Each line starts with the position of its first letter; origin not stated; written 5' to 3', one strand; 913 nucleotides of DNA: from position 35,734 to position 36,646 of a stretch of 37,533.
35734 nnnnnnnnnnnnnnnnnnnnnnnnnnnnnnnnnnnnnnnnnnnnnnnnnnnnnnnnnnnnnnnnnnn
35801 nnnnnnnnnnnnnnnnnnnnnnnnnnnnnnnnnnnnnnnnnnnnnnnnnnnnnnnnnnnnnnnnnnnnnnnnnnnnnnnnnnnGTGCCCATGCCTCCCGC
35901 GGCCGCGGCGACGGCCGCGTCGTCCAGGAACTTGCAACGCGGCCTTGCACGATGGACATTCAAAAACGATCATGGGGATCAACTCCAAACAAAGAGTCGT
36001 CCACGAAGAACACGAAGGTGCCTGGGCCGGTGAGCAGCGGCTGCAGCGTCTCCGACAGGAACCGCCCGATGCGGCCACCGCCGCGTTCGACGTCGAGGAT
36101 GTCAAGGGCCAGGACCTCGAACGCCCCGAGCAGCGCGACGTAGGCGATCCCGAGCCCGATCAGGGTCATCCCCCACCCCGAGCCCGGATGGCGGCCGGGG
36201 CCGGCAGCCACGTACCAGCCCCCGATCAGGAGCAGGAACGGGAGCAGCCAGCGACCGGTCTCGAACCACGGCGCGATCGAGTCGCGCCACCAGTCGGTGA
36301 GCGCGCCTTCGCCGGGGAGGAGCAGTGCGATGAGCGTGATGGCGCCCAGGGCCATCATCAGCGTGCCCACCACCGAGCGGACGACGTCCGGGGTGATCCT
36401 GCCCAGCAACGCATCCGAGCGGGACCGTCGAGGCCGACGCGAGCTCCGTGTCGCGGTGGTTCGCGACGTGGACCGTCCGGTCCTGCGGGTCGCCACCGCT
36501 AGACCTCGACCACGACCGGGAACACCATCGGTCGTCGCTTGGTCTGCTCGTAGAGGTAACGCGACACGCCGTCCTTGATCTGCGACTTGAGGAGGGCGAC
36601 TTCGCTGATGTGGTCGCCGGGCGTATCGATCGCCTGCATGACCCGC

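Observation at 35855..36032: ftsK is split by a 146-bp insertion bounded by perfect 32-bp direct repeats; repeat-to-repeat deletion would restore one 817-codon ORF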

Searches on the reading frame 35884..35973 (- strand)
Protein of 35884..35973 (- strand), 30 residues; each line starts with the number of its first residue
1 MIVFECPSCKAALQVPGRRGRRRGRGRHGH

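Call 29: search_protein_families(library=pfam, proteins=[window:35887-35973:-], max_evalue=10)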
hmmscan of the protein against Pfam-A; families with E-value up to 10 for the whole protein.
seq(29 aa): 2 families
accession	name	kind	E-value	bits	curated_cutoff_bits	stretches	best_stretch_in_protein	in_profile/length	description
PF23548.1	Zn_ribbon_FGT1_2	-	0.0084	16.1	27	1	5-16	4-15/35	FORGETTER1 second zinc ribbon domain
PF24441.1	DUF7560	-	0.035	14.3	27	1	2-15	4-17/44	Family of unknown function (DUF7560)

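Call 53: search_protein_representatives(protein=window:35884-35973:-)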
Query: 30 residues. Proteins with E-value up to 0.001 (for the whole library): 7; up to 1e-10: 0; up to 1e-30: 0. The best 7 are listed.
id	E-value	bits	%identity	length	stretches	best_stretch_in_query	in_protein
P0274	2.1e-08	47.8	38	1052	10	3-30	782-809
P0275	6.6e-06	40.4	41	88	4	3-26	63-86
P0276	3.3e-04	35.3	33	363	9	2-28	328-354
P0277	4.1e-04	35.0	47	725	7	2-25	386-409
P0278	4.2e-04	35.0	52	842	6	2-21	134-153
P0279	8.1e-04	34.1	38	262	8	2-28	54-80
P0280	8.6e-04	34.0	49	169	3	5-22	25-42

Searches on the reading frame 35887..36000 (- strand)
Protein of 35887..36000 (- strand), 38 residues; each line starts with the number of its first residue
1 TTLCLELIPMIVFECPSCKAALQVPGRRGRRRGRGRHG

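Call 29: search_protein_families(library=pfam, proteins=[window:35887-36000:-], max_evalue=10)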
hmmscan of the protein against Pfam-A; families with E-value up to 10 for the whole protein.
seq(38 aa): 2 families
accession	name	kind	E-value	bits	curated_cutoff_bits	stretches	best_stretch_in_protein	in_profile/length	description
PF23548.1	Zn_ribbon_FGT1_2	-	0.014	15.4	27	1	14-25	4-15/35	FORGETTER1 second zinc ribbon domain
PF24441.1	DUF7560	-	0.041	14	27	1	10-24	3-17/44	Family of unknown function (DUF7560)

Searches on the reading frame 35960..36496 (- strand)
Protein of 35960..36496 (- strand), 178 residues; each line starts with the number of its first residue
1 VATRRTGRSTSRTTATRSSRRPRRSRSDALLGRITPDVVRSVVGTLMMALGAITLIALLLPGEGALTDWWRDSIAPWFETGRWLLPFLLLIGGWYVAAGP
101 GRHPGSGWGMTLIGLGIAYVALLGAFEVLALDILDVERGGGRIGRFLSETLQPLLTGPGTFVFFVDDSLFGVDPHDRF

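Call 7: find_encoding_contigs(protein=window:35960-36496:-, flank=3000, max_places=6)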
Protein window:35960-36496:- (178 aa): no gene with exactly this product is on record in the collection.

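Call 29: search_protein_families(library=pfam, proteins=[window:35960-36496:-], max_evalue=10)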
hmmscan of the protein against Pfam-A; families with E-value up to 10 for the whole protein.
window:35960-36496:- (178 aa): 2 families
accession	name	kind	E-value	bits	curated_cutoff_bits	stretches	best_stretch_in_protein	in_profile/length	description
PF13491.11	FtsK_4TM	-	0.0012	18.9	23.1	1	82-163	66-146/171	4TM region of DNA translocase FtsK/SpoIIIE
PF06653.16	Claudin_3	-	0.054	13.9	28.7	1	47-99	5-57/163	Tight junction protein, Claudin-like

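Call 33: list_cluster_members(proteins=[window:35963-36496:-, window:35963-36496:-, window:35963-36358:-, window:35963-36355:-, window:33900-35963:-])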
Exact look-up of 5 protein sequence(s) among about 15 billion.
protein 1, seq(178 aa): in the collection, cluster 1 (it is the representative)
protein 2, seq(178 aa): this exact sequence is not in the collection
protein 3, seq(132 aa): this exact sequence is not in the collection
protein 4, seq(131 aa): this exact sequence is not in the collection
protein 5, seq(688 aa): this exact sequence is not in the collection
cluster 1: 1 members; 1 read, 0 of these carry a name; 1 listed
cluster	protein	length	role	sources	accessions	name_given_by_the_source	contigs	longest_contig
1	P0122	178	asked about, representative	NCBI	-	-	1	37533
